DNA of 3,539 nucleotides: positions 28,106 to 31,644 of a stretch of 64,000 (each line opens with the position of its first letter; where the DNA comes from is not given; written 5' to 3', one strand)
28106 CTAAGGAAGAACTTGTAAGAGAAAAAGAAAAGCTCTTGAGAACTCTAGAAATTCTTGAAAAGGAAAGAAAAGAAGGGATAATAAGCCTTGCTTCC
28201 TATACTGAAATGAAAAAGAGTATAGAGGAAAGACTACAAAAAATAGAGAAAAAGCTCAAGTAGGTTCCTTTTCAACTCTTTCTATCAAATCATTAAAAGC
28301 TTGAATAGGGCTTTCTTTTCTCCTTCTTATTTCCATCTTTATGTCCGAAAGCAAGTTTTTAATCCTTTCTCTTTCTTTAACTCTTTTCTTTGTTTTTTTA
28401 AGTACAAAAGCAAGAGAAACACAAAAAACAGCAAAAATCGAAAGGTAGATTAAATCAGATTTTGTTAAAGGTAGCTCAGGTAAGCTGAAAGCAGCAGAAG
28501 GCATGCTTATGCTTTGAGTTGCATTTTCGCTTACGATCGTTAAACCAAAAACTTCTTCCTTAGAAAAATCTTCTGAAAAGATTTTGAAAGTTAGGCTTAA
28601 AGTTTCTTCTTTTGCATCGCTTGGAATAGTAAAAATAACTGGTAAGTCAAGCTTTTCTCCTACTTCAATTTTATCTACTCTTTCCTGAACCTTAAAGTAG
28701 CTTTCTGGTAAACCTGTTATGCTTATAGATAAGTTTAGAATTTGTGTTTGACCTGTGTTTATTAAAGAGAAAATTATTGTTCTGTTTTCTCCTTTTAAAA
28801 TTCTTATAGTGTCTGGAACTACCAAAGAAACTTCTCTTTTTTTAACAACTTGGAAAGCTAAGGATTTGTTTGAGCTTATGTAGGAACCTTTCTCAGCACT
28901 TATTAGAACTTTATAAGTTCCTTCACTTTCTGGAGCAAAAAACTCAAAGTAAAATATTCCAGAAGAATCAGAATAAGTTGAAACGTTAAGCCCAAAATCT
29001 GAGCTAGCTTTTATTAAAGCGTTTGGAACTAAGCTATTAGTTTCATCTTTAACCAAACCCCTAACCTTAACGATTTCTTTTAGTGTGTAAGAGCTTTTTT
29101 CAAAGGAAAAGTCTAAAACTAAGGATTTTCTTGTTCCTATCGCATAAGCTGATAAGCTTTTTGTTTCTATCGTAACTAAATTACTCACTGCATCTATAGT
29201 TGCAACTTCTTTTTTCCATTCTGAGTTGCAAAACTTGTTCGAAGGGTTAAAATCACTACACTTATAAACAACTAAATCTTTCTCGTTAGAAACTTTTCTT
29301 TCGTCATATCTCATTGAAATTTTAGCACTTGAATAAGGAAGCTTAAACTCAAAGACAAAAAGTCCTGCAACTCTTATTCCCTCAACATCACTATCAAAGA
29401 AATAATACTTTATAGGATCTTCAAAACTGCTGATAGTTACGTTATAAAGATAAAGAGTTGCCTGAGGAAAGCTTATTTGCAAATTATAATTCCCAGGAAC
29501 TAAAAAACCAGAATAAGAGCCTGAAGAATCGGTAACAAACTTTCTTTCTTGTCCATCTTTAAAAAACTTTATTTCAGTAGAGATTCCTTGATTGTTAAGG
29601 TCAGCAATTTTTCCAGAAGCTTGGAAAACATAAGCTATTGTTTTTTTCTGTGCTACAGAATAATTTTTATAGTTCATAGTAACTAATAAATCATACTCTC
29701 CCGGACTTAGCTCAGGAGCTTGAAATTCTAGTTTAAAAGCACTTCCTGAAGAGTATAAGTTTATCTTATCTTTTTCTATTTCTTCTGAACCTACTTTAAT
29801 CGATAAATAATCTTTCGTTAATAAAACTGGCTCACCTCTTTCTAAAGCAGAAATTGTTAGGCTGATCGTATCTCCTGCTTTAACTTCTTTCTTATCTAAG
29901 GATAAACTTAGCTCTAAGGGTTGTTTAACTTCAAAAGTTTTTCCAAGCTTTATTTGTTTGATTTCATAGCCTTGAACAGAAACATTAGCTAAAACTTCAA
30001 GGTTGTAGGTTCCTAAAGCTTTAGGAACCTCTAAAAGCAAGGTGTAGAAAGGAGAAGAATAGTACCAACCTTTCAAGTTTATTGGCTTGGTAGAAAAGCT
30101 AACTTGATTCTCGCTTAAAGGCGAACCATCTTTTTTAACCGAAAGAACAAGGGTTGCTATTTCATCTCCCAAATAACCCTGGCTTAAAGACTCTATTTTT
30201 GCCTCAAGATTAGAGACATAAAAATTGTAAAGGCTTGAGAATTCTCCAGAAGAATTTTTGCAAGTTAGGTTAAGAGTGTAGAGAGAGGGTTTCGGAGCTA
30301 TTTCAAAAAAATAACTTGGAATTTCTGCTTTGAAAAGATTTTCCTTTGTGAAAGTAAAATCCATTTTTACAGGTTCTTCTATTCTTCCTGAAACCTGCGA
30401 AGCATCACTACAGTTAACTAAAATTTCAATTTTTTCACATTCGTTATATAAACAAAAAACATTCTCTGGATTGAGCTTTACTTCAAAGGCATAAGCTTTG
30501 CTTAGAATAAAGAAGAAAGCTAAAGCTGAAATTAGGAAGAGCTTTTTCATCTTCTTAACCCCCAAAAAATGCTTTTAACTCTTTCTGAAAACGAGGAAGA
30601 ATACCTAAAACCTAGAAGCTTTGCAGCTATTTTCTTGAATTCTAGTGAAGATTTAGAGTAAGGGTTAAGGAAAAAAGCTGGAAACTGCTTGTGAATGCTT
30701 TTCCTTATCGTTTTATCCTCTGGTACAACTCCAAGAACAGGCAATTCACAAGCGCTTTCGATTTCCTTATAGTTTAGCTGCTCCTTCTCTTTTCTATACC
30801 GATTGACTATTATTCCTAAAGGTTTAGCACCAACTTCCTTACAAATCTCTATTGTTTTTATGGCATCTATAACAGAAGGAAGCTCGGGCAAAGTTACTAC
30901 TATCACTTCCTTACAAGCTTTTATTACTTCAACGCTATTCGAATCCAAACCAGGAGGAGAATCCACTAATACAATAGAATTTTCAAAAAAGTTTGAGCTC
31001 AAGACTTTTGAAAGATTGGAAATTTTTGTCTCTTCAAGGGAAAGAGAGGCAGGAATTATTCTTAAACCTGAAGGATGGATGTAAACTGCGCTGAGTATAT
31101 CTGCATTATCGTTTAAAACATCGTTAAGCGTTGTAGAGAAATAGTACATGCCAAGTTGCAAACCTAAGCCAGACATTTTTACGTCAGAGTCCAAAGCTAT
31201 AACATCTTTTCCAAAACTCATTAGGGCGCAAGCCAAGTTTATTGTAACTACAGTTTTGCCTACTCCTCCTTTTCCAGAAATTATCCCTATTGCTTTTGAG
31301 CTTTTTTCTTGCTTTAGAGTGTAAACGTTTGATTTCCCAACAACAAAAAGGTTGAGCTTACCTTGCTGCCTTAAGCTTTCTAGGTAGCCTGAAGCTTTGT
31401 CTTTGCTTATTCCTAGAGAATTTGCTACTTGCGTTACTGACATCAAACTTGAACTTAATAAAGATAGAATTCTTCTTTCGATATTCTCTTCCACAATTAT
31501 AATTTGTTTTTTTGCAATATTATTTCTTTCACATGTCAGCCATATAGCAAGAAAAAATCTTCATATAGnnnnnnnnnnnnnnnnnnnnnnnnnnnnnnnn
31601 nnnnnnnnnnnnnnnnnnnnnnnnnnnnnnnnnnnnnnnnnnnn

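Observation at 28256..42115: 14-kb locus of paralogous anchored beta-sandwich proteins with two MinD/ParA ATPases: candidate uncharacterised surface-structure assembly system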

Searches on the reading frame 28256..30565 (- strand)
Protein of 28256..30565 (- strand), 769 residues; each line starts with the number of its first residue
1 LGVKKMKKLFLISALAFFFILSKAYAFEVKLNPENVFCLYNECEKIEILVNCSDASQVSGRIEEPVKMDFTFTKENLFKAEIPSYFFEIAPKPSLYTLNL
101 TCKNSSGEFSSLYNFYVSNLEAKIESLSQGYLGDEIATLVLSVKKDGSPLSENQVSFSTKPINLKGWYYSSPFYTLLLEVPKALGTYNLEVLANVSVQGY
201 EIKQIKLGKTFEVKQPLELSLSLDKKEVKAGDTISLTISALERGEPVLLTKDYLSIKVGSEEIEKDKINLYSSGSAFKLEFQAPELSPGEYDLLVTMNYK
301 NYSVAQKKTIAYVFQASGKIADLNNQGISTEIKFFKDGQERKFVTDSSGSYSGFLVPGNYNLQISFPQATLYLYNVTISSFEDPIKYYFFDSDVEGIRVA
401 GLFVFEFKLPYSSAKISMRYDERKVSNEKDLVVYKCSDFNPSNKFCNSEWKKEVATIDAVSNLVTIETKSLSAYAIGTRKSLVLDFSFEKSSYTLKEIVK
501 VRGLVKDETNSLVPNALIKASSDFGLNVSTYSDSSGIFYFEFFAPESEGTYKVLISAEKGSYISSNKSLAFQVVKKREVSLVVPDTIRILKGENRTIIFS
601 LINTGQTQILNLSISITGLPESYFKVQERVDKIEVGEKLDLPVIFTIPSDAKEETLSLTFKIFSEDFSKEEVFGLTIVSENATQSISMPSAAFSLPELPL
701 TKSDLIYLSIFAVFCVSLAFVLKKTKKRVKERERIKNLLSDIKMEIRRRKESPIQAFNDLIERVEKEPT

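Call 3: search_protein_families(library=pfam, max_evalue=0.01, proteins=[window:28256-30565:-])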
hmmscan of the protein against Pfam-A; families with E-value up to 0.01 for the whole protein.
window:28256-30565:- (769 aa): 3 families
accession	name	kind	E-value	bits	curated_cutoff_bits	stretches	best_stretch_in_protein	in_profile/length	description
PF13620.12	CarboxypepD_reg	-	1.2e-14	54.9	32.3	2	501-558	2-57/82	Carboxypeptidase regulatory-like domain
PF13715.12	CarbopepD_reg_2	-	0.00078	19.9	32.2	0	317-367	2-53/88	CarboxypepD_reg-like domain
PF23194.1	NOMO_5th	-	0.0041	17.9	27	0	328-368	19-60/89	NOMO fifth transthyretin-like domain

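Call 15: search_protein_families(library=ncbifam, max_evalue=0.01, proteins=[window:28256-30565:-])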
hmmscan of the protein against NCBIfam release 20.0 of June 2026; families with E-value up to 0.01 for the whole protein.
window:28256-30565:- (769 aa): 1 family
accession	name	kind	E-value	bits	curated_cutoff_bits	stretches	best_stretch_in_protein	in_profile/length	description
NF033168.1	lipo_LIC10766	hypoth_equivalog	0.0031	17.6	150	0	547-628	58-133/142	lipoprotein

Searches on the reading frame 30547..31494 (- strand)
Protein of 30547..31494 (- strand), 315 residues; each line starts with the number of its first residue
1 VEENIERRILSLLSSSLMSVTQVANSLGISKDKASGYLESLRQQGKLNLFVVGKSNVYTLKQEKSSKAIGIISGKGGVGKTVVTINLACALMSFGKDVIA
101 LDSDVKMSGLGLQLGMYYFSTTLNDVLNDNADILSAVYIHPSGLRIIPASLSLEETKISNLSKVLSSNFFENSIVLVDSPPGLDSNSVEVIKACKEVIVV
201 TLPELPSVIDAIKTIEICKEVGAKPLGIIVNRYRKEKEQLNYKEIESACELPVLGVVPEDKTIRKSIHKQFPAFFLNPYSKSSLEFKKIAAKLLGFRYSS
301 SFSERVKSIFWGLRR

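Call 3: search_protein_families(library=pfam, max_evalue=0.01, proteins=[window:30547-31494:-])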
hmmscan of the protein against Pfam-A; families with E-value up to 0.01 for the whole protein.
window:30547-31494:- (315 aa): 12 families
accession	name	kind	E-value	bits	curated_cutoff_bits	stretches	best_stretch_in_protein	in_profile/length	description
PF10609.15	ParA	-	3.6e-21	76.2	27.1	1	67-293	4-245/246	NUBPL iron-transfer P-loop NTPase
PF01656.29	CbiA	-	4.4e-21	75.6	25.4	1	69-268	1-120/125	CobQ/CobB/MinD/ParA nucleotide binding domain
PF13614.12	AAA_31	-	1.9e-13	51.2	27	1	67-207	2-153/177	AAA domain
PF13500.12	AAA_26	-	3.1e-09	37.4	27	1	179-263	112-194/198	AAA domain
PF00142.24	Fer4_NifH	-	4.6e-09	36.6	25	2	72-125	5-58/271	4Fe-4S iron sulfur cluster binding proteins, NifH/frxC family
PF09140.17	MipZ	-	8.4e-05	22.4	20.7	1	73-202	7-129/262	ATPase MipZ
PF24034.1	DUF7343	-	0.00018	21.7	27.6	1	18-60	19-61/62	Domain of unknown function (DUF7343)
PF01022.26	HTH_5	-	0.00025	21.3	22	1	7-45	5-43/47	Bacterial regulatory protein, arsR family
PF01268.25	FTHFS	-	0.0012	17.6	27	1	16-100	11-91/556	Formate--tetrahydrofolate ligase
PF02374.21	ArsA_ATPase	-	0.0047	16.6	24.3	1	71-104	5-38/305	Anion-transporting ATPase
PF20720.3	nSTAND3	-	0.0071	16.5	27.2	0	67-105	17-54/155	Novel STAND NTPase 3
PF13481.12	AAA_25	-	0.0095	16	27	0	68-92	34-58/195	AAA domain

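Call 11: find_homologous_proteins(query=window:30547-31494:-, max_evalue=0.00001)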
Query window:30547-31494:- (315 aa): 2365 proteins with E <= 0.00001 among 5602 candidates; the best 120 are listed.
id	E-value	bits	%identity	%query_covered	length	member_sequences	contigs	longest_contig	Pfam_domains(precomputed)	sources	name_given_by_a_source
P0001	2.3e-187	639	94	100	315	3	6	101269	PF00142.25,PF10609.16,PF01656.30,PF13614.13,PF13500.13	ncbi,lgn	ncbi:MAG: cell division ATPase MinD [Candidatus Aenigmatarchaeota archaeon]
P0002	6.1e-173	592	86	93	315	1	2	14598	PF00142.25,PF10609.16,PF01656.30,PF01022.27,PF13614.13,PF13500.13,PF24034.2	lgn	-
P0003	7.0e-168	575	85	99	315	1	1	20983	PF00142.25,PF10609.16,PF01656.30,PF01022.27,PF13614.13,PF13500.13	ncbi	ncbi:MAG: cell division ATPase MinD [Candidatus Aenigmatarchaeota archaeon]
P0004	2.5e-165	567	81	100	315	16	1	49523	PF00142.25,PF10609.16,PF01656.30,PF01022.27,PF13614.13,PF13500.13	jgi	jgi:septum site-determining protein MinD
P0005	1.7e-139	482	73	100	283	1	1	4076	PF00142.25,PF10609.16,PF01656.30,PF01022.27,PF13614.13,PF13500.13,PF24034.2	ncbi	ncbi:MAG: P-loop NTPase [Candidatus Aenigmatarchaeota archaeon]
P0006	9.1e-137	473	68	100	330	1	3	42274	PF00142.25,PF10609.16,PF01656.30,PF13614.13,PF13500.13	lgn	-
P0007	9.2e-136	470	85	80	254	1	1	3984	PF00142.25,PF10609.16,PF01656.30,PF13614.13,PF13500.13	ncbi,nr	ncbi:MAG: cell division ATPase MinD [Candidatus Aenigmarchaeota archaeon]|nr:cell division ATPase Mi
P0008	1.5e-133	462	68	100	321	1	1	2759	PF00142.25,PF10609.16,PF01656.30,PF13614.13,PF13500.13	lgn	-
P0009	2.5e-133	462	66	100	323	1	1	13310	PF00142.25,PF10609.16,PF01656.30,PF13614.13,PF13500.13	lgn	-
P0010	8.8e-131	453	64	100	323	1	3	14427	PF00142.25,PF10609.16,PF01656.30,PF13614.13,PF13500.13,PF06564.19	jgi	jgi:cell division ATPase MinD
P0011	1.0e-129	450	66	100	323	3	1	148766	PF00142.25,PF10609.16,PF01656.30,PF13614.13,PF13500.13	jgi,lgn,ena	jgi:septum site-determining protein MinD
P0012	1.1e-129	450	64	100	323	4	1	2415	PF00142.25,PF10609.16,PF01656.30,PF13614.13,PF13500.13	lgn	-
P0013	3.3e-129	448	65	99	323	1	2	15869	PF00142.25,PF10609.16,PF01656.30,PF13614.13,PF13500.13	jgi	jgi:septum site-determining protein MinD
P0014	4.9e-126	438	67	95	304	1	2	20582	PF00142.25,PF10609.16,PF01656.30,PF13614.13,PF13500.13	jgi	jgi:septum site-determining protein MinD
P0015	4.4e-125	435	63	99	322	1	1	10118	PF00142.25,PF10609.16,PF01656.30,PF13614.13,PF13500.13,PF06564.19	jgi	jgi:septum site-determining protein MinD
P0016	5.8e-125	434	63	100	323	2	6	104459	PF00142.25,PF10609.16,PF01656.30,PF13614.13,PF13500.13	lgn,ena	-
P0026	4.4e-97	343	55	94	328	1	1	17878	PF00142.25,PF10609.16,PF01656.30,PF13614.13,PF13500.13,PF06564.19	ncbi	-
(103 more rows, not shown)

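Call 12: find_encoding_contigs(protein=P0011, flank=10000, max_places=2)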
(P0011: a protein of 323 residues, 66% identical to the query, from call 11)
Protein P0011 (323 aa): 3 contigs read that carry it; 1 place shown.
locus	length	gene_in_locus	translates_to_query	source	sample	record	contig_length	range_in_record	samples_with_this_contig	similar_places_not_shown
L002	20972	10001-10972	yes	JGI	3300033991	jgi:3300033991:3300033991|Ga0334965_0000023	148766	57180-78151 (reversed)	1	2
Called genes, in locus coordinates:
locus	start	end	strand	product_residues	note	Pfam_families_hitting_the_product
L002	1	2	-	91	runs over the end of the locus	-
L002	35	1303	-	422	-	-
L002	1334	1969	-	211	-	-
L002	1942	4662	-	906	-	-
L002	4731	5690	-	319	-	-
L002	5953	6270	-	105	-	-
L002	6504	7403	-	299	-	-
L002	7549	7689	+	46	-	PF04014:MazE_antitoxin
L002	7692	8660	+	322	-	-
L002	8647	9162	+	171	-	-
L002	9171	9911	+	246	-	-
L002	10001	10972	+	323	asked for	PF10609:ParA, PF00142:Fer4_NifH (faint), PF01656:CbiA, PF13614:AAA_31, PF10609:ParA, PF13500:AAA_26 (weak)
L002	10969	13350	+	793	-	PF10633:NPCBM_assoc (faint), PF13620:CarboxypepD_reg (faint)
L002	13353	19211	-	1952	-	PF01835:MG2 (faint), PF22680:Glyco_hydro_123_N_2 (faint), PF10633:NPCBM_assoc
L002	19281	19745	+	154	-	PF11667:DUF3267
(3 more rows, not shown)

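Call 13: find_encoding_contigs(protein=P0016, flank=10000, max_places=2)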
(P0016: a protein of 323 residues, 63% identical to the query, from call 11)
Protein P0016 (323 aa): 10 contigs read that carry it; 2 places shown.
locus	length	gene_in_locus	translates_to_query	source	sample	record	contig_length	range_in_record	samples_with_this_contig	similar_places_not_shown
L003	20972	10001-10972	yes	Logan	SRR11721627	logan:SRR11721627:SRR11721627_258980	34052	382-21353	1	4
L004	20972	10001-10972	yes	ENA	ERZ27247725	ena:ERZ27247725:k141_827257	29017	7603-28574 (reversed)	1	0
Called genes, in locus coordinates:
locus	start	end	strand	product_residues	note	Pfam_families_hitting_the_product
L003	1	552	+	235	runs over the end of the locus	PF20143:NAD_kinase_C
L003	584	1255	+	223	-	PF00121:TIM, PF05690:ThiG (weak)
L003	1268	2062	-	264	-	PF00142:Fer4_NifH (faint), PF01656:CbiA, PF06564:CBP_BcsQ (faint), PF10609:ParA, PF13614:AAA_31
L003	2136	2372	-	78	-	-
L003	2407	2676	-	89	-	-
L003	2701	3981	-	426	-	-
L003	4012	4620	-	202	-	-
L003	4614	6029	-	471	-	-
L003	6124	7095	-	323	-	-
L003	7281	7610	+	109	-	-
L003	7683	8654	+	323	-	-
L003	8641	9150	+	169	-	-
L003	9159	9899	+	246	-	-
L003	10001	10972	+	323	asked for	PF00142:Fer4_NifH (weak), PF01656:CbiA, PF10609:ParA, PF13614:AAA_31, PF13500:AAA_26 (weak)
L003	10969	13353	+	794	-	PF13620:CarboxypepD_reg (faint)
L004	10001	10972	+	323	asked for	PF00142:Fer4_NifH (weak), PF01656:CbiA, PF10609:ParA, PF13614:AAA_31, PF13500:AAA_26 (weak)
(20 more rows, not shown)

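Call 14: find_encoding_contigs(protein=P0026, flank=10000, max_places=2)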
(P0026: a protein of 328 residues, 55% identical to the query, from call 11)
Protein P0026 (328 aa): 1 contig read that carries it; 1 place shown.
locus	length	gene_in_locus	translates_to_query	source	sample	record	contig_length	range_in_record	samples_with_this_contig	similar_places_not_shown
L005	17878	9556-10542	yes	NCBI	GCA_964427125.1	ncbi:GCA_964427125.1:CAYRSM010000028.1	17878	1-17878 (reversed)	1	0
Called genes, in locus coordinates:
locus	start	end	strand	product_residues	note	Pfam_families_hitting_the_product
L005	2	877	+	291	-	?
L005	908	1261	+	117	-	-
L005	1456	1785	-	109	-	-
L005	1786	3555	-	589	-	-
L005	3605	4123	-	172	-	-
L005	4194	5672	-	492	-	-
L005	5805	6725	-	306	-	-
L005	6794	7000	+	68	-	PF13412:HTH_24 (weak)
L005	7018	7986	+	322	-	-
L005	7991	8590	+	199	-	-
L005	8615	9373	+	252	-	-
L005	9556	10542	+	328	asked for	PF00142:Fer4_NifH (faint), PF01656:CbiA, PF06564:CBP_BcsQ (faint), PF10609:ParA, PF13614:AAA_31, PF13500:AAA_26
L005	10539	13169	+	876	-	PF13620:CarboxypepD_reg (faint)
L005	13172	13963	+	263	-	PF00142:Fer4_NifH (faint), PF01656:CbiA, PF10609:ParA, PF13500:AAA_26 (faint), PF13614:AAA_31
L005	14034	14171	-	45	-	-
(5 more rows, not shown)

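Call 15: search_protein_families(library=ncbifam, max_evalue=0.01, proteins=[window:30547-31494:-])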
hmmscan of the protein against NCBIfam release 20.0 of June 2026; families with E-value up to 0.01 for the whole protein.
window:30547-31494:- (315 aa): 26 families (the best 25 are shown)
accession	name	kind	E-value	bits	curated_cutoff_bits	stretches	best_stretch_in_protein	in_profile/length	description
TIGR01969.1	minD_arch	subfamily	3.7e-66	222.9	201.75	1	68-302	2-239/251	cell division ATPase MinD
TIGR01968.1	minD_bact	equivalog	1.3e-33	116.5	212.9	1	67-298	2-241/261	septum site-determining protein MinD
TIGR03371.1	cellulose_yhjQ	equivalog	2.2e-16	60.1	157.85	1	67-291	2-239/246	cellulose biosynthesis protein BcsQ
NF041136.1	MrpORP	equivalog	1.7e-15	57.2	450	2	66-106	5-45/365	iron-sulfur cluster carrier protein MrpORP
TIGR03815.1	CpaE_hom_Actino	equivalog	1.6e-14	53.8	154.45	1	61-266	106-314/340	septum site-determining protein Ssd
NF008079.0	PRK10818.1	equivalog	5e-13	49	508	1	68-308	4-261/270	septum site-determining protein MinD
NF041546.1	ParA_partition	equivalog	1.3e-12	47.7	180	2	69-108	2-41/203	ParA family partition ATPase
TIGR03018.1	pepcterm_TyrKin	hypoth_equivalog_domain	4.7e-10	39.2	230.65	1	59-213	28-194/207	XrtA-associated tyrosine autokinase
TIGR01007.1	eps_fam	subfamily_domain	3.4e-09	36.5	108.05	1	60-242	12-200/204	polysaccharide biosynthesis tyrosine autokinase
NF008669.0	PRK11670.1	equivalog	5e-09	35.5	348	1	68-232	109-278/369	iron-sulfur cluster carrier protein ApbC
TIGR01281.1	DPOR_bchL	equivalog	1.5e-08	34.3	345.15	1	72-107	5-40/268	ferredoxin:protochlorophyllide reductase (ATP-dependent) iron-sulfur ATP-binding protein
NF033200.1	F430_CfbC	exception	1.9e-08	34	402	1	72-116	5-50/260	Ni-sirohydrochlorin a,c-diamide reductive cyclase ATP-dependent reductase subunit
TIGR01287.1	nifH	equivalog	7.4e-08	32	394.35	1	72-130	5-62/275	nitrogenase iron protein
NF047398.1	AAA_KGGVGR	domain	4.9e-07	30.3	90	1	69-113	5-49/190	KGGVGR-motif variant AAA ATPase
TIGR02016.1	BchX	equivalog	9.6e-07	28.4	331.2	1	72-119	5-52/296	chlorophyllide a reductase iron protein subunit X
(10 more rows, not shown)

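Call 62: search_solved_structures(query=window:30547-31494:-, max_evalue=1e-10)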
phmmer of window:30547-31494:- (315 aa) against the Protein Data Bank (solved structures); distinct sequences matched with E-value up to 1e-10: 13.
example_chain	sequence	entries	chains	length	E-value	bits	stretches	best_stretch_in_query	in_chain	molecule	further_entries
1hyq_A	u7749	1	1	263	5.3e-41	143.8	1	68-292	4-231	CELL DIVISION INHIBITOR (MIND-1)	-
1ion_A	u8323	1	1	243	4.4e-35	124.4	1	67-292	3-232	PROBABLE CELL DIVISION INHIBITOR MIND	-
1g3q_A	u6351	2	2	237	1.4e-34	122.7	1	67-292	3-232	CELL DIVISION INHIBITOR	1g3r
5j1j_A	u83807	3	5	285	7.7e-27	97.3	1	67-293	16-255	Site-determining protein | Transcriptional antiactivator FleN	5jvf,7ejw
8pb9_A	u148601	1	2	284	1.2e-25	93.4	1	67-293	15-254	Antiactivator FleN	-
8p53_A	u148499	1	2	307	1.4e-25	93.2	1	67-293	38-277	Antiactivator FleN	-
4rz2_A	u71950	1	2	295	5e-21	78.2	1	59-301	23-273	Site-determining protein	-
4rz3_A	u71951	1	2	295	6.5e-20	74.6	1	59-301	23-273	Site-determining protein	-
4v03_A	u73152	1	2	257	3.8e-18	68.8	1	68-268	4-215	SITE-DETERMINING PROTEIN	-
4v02_A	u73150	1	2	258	5e-17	65.1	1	68-269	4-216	SITE-DETERMINING PROTEIN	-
6riq_C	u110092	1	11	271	4.7e-14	55.3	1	67-303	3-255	Site-determining protein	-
3q9l_A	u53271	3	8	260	3.7e-13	52.4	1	68-295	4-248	Septum site-determining protein minD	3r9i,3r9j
3ea0_A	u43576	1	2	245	6.4e-11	45.1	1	66-263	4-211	ATPase, ParA family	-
